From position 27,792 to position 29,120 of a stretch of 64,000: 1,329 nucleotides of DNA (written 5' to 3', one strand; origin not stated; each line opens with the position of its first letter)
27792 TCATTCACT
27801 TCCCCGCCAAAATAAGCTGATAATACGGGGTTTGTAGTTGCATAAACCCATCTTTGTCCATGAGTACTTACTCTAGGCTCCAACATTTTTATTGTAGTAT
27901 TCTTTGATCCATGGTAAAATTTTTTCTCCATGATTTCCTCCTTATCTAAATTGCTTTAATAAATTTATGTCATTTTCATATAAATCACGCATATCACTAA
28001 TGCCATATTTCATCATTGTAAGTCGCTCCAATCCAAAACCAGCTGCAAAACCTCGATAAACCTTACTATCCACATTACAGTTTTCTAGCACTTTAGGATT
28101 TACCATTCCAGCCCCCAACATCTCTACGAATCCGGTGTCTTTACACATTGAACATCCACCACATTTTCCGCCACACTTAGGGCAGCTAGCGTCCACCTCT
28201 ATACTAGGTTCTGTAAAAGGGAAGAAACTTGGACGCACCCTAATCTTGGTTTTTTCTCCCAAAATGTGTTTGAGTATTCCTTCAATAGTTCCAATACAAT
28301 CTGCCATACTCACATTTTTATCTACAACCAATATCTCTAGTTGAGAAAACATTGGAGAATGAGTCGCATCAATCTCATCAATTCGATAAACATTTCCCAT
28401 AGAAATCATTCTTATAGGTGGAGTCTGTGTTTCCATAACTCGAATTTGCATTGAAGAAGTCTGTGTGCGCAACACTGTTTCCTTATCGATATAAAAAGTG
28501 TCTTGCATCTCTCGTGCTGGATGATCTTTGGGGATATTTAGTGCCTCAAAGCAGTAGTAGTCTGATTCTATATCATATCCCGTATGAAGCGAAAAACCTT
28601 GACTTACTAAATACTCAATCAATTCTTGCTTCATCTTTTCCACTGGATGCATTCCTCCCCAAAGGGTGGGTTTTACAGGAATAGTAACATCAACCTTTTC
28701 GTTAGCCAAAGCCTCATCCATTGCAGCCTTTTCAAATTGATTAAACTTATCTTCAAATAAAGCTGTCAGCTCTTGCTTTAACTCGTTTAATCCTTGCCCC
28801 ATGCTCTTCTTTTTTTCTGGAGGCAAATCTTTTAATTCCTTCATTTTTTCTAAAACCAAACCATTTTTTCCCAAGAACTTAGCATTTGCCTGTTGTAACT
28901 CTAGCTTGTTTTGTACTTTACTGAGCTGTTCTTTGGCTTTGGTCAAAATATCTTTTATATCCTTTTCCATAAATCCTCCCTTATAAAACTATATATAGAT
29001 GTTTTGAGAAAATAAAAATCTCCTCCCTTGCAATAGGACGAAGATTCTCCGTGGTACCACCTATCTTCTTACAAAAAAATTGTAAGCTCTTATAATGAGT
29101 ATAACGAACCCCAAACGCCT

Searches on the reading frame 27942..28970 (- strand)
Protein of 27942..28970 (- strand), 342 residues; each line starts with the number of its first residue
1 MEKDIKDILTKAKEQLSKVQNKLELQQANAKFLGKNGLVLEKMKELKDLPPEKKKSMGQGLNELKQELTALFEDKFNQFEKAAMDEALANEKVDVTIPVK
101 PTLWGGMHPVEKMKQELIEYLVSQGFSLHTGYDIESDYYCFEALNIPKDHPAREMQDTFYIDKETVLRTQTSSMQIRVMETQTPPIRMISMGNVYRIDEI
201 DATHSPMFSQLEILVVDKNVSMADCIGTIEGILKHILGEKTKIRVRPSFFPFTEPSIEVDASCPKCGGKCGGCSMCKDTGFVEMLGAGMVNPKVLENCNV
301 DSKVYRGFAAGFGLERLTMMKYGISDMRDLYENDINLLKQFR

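Call 34: find_related_loci(query=window:27942-28970:-, collection=genome_contigs, flank=5000)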
Query window:27942-28970:- (342 aa) in genome_contigs; peptide patterns used: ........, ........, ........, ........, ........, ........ (x = any residue, [..] = any of these).
599 stretches matched a pattern (row limit reached: there are more); 562 encode a relative of the query (tblastn E <= 1e-3); the best 80 are kept; 80 distinct loci.
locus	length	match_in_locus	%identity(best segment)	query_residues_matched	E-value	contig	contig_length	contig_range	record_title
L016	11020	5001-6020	65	1-342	2e-158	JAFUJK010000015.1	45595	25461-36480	MAG: Clostridia bacterium isolate RGIG4549 Roe_deer_Rectum-2__c102921, whole genome shotgun sequence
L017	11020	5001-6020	63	1-342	1e-155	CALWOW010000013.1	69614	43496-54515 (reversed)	MAG: uncultured Clostridia bacterium isolate E09__bin259 genome assembly, contig: E09__k127_2004871, whole genome shotgu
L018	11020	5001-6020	64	1-342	2e-155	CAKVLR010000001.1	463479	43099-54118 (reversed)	MAG: uncultured Clostridia bacterium isolate REFINED_METABAT215_TOP10_CONTIGS_1500_ASSEMBLY_K77_MERGED__Hadza_MoBio_hadz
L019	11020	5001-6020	63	1-342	4e-154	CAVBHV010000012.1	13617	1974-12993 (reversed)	bacterium isolate G02608-L1_cleanbin_000023 genome assembly, contig: Spades_G02608-L1_contig_1608, whole genome shotgun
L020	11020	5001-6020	64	1-342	3e-152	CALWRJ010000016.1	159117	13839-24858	MAG: uncultured Clostridia bacterium isolate E08__bin294 genome assembly, contig: E08__k127_1220379, whole genome shotgu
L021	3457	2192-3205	61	1-340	8e-157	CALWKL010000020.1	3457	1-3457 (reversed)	MAG: uncultured Clostridia bacterium isolate E17__bin70 genome assembly, contig: E17__k127_7019569, whole genome shotgun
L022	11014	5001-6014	61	1-340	3e-150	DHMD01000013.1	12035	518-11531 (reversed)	MAG TPA_asm: Christensenella sp. UBA4651 UBA4651_contig_20673, whole genome shotgun sequence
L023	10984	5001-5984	61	1-342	5e-145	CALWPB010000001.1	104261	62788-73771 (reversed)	MAG: uncultured Clostridia bacterium isolate BRZ_AQ__bin90 genome assembly, contig: BRZ_AQ__NODE_380_length_104261_cov_5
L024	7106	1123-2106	59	1-342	1e-141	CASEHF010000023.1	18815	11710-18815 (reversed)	uncultured Christensenella sp. isolate O1_L3_309309_idba_bin.41 genome assembly, contig: O1_L3_309309_idba_bin.41.fa_sca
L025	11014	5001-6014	50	1-341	2e-115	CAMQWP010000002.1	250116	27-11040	MAG TPA_asm: uncultured Clostridia bacterium isolate ERR3139990_bin.12_metaWRAP_v1.3_MAG genome assembly, contig: ERZ474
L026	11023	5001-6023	50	1-341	4e-113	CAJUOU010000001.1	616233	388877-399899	MAG TPA_asm: uncultured Christensenellaceae bacterium isolate MGBC162486 genome assembly, contig: MGBC162486.1, whole ge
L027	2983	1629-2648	50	1-341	7e-115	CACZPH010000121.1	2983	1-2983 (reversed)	MAG: uncultured Clostridiales bacterium isolate RUG12826 genome assembly, contig: RUG12826_asm_121, whole genome shotgun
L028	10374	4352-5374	49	1-341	8e-111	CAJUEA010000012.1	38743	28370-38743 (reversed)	MAG TPA_asm: uncultured Christensenella sp. isolate MGBC128953 genome assembly, contig: MGBC128953.12, whole genome shot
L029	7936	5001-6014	47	1-341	3e-110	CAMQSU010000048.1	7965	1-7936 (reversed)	MAG TPA_asm: uncultured Clostridia bacterium isolate ERR3139990_bin.10_metaWRAP_v1.3_MAG genome assembly, contig: ERZ474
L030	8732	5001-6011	49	3-342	3e-110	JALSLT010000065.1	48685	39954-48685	MAG: Desulfurobacterium sp. isolate 355-202_metabat2_scaf2bin.045 355-202_scaffold_347_c1, whole genome shotgun sequence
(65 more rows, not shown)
